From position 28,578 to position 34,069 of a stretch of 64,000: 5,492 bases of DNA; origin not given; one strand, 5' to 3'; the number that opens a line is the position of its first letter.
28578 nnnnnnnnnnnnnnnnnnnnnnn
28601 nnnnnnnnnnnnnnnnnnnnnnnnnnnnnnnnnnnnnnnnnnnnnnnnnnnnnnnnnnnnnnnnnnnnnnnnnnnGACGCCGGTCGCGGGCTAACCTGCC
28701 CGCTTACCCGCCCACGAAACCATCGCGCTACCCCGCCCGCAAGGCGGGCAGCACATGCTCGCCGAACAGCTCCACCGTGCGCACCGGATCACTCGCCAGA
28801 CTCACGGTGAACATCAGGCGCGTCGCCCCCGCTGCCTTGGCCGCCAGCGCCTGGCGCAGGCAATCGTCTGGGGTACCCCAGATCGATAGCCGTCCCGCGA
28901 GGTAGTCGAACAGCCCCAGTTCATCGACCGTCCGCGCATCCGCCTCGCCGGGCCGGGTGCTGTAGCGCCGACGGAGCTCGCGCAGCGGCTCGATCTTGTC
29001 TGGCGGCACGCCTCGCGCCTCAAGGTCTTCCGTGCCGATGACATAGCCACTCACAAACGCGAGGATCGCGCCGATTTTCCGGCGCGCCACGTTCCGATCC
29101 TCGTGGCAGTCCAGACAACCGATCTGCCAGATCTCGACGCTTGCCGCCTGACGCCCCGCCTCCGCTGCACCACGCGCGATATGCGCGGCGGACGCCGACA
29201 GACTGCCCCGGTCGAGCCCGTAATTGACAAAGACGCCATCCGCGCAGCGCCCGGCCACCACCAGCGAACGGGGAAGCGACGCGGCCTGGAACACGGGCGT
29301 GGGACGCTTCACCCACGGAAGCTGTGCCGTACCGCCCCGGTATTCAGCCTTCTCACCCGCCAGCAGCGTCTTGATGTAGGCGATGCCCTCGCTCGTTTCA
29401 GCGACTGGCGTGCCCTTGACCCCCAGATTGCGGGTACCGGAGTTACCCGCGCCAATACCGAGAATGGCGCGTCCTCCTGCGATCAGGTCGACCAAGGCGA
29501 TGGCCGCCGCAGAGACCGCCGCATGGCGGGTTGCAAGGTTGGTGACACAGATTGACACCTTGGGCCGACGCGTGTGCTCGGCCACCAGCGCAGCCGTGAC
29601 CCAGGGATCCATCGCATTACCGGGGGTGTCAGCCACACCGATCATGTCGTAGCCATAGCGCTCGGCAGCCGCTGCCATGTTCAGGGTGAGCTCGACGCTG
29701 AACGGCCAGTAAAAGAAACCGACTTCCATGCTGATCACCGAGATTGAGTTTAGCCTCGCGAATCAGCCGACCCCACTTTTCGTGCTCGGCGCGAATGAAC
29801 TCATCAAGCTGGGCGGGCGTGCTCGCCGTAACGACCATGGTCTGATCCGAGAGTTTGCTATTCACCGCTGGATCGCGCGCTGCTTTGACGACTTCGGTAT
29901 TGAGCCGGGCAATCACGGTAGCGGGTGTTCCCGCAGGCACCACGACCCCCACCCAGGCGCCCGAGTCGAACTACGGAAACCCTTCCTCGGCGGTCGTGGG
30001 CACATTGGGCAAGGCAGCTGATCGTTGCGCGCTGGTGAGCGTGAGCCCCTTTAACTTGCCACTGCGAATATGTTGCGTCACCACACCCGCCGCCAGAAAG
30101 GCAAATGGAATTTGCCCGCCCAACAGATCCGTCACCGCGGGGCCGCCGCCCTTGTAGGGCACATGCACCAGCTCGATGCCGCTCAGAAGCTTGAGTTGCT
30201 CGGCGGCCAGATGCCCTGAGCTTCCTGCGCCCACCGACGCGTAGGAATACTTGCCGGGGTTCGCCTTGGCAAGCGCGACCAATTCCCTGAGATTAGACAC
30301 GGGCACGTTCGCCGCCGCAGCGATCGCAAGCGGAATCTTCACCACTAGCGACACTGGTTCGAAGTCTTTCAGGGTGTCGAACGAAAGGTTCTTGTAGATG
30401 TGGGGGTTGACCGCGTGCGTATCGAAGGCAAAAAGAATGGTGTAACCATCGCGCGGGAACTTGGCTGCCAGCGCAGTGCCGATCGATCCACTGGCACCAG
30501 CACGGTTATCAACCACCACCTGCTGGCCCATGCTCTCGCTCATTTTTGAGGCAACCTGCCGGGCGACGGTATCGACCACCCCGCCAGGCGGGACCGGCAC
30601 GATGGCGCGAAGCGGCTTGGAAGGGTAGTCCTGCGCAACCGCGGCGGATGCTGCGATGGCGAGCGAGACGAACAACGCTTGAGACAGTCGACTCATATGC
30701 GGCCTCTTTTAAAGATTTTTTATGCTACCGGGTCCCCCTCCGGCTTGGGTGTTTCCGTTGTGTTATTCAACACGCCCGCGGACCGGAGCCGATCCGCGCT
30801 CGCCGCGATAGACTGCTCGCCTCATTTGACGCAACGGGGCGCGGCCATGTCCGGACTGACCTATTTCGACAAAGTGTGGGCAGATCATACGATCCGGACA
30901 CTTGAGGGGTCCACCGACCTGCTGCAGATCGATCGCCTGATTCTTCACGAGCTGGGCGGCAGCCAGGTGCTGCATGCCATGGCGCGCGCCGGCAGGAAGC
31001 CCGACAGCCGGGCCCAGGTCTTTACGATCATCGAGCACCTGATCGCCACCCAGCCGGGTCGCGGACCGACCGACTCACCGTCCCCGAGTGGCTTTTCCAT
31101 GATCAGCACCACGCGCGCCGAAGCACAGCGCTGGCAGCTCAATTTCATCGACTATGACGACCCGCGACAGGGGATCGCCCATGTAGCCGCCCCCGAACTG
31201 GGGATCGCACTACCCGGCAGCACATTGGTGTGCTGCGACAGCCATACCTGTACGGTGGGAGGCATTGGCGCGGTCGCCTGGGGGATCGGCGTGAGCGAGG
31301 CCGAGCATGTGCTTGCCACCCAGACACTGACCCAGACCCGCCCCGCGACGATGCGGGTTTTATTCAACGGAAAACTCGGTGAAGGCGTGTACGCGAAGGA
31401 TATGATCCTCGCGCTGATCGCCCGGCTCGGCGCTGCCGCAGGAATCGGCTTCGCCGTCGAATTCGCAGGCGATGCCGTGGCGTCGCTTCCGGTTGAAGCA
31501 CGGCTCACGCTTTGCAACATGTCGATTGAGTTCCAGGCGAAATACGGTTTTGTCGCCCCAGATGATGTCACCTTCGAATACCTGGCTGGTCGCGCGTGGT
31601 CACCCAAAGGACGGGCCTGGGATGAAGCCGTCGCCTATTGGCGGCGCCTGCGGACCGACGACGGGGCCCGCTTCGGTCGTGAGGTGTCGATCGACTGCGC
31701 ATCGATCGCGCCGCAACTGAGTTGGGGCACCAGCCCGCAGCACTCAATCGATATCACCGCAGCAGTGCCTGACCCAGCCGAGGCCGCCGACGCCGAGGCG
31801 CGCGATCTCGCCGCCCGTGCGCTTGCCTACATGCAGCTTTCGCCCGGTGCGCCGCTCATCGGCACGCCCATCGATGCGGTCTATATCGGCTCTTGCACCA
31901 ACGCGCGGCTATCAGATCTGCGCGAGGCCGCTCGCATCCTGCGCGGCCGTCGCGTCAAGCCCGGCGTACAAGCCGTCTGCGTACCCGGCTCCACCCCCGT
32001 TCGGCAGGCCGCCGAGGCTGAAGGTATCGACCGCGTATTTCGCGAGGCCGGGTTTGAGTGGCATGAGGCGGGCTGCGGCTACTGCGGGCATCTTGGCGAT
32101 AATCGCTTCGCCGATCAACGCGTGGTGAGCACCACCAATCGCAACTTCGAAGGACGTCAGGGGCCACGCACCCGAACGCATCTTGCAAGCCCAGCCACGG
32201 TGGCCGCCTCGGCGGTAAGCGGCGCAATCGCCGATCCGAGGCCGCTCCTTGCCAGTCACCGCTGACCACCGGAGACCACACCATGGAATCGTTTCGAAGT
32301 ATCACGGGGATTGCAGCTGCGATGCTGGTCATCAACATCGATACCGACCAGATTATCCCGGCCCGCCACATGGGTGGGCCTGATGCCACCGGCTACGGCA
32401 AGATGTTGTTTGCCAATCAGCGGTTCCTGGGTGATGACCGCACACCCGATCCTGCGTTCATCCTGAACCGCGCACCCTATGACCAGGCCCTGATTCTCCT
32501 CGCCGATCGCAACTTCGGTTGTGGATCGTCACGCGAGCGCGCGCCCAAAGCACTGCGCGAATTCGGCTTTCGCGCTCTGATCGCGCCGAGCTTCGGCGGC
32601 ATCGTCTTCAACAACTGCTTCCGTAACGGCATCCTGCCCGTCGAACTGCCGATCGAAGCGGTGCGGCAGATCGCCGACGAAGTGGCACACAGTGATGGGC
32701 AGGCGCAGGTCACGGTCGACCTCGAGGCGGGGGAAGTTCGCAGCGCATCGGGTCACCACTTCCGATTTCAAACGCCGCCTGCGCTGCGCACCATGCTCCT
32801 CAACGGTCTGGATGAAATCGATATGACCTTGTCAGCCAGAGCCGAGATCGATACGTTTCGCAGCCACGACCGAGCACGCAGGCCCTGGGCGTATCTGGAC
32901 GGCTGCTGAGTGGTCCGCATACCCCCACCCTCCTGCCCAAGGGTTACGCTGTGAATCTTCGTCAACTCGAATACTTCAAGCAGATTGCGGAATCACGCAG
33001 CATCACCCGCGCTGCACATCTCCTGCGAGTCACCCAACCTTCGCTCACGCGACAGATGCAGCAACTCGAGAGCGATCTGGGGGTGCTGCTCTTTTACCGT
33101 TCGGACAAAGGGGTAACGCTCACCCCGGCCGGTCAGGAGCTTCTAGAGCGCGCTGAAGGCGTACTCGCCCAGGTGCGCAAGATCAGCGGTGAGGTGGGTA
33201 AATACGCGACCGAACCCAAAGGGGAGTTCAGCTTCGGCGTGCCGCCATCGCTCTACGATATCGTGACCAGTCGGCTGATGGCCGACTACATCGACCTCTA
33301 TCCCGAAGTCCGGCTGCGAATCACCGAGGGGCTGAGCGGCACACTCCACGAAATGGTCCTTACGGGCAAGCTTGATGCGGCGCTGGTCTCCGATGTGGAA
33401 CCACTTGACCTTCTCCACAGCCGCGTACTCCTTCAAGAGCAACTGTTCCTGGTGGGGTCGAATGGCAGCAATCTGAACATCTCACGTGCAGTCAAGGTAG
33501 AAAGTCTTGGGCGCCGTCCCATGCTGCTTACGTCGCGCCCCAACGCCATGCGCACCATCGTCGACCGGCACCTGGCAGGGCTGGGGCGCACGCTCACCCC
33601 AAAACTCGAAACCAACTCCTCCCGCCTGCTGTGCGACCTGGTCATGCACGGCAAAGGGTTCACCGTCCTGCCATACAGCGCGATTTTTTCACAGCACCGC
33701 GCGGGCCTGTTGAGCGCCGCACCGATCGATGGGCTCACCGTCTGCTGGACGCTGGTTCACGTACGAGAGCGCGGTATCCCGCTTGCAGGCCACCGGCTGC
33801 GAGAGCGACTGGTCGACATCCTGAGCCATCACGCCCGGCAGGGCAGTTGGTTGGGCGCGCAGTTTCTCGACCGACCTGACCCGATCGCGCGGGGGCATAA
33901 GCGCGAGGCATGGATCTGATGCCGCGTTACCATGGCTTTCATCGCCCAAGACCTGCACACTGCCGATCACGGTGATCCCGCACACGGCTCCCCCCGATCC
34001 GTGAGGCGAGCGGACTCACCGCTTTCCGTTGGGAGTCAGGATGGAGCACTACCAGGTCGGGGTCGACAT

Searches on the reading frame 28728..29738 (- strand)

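Call 45: search_protein_families(library=pfam, proteins=[window:28728-29738:-], max_evalue=0.001)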
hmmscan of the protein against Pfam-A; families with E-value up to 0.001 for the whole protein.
window:28728-29738:- (336 aa): 1 family
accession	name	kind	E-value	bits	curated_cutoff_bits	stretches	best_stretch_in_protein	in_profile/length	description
PF00296.26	Bac_luciferase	-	6.3e-46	157.6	27.9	1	18-306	25-313/314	Luciferase-like monooxygenase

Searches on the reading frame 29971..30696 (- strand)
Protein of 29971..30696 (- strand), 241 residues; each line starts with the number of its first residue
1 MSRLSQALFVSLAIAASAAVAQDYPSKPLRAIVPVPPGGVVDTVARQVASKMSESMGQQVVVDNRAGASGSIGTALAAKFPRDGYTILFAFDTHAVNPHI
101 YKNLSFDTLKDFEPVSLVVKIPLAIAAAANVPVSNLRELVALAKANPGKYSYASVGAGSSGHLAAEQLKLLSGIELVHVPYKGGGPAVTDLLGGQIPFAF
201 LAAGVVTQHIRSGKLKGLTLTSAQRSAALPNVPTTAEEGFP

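Call 45: search_protein_families(library=pfam, proteins=[window:29971-30696:-], max_evalue=0.001)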
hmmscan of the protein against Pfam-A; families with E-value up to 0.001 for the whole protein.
window:29971-30696:- (241 aa): 1 family
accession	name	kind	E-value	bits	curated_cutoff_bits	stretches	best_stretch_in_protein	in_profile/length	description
PF03401.19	TctC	-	3.1e-61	207.8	27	1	44-240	1-197/274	Tripartite tricarboxylate transporter family receptor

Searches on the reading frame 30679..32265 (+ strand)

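Call 45: search_protein_families(library=pfam, proteins=[window:30679-32265:+], max_evalue=0.001)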
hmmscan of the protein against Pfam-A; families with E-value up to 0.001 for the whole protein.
window:30679-32265:+ (528 aa): 1 family
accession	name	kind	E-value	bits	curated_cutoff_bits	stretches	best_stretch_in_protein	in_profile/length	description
PF00330.25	Aconitase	-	4.4e-142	474.8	28.7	1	64-515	1-463/463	Aconitase family (aconitate hydratase)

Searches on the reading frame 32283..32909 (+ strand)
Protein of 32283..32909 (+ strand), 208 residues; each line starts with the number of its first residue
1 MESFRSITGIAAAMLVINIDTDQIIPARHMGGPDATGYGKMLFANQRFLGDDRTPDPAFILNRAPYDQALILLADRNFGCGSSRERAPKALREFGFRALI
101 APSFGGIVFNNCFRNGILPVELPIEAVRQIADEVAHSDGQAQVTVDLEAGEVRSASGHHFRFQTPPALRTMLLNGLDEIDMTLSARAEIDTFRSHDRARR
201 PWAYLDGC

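Call 45: search_protein_families(library=pfam, proteins=[window:32283-32909:+], max_evalue=0.001)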
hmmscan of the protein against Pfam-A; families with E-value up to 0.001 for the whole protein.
window:32283-32909:+ (208 aa): 1 family
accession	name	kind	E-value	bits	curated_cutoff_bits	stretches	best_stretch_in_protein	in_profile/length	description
PF00694.25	Aconitase_C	-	9.5e-26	91.1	22.8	1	1-123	1-129/131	Aconitase C-terminal domain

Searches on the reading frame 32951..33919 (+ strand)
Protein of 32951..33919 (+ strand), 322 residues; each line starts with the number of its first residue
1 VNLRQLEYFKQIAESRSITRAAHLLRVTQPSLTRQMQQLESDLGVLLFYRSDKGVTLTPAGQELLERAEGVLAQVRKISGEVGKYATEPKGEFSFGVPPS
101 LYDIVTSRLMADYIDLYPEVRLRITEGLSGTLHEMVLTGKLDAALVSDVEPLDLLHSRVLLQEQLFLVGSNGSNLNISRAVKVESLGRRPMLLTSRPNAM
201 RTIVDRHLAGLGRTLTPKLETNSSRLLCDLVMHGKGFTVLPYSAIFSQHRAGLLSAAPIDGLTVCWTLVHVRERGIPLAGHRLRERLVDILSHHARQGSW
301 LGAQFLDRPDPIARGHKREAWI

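Call 45: search_protein_families(library=pfam, proteins=[window:32951-33919:+], max_evalue=0.001)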
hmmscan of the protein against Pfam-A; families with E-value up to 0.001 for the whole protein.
window:32951-33919:+ (322 aa): 2 families
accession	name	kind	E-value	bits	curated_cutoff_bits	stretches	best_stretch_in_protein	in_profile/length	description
PF03466.25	LysR_substrate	-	2.7e-32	112.3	28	1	88-286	3-203/209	LysR substrate binding domain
PF00126.33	HTH_1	-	2.4e-22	79.1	26.6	1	3-62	1-60/60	Bacterial regulatory helix-turn-helix protein, lysR family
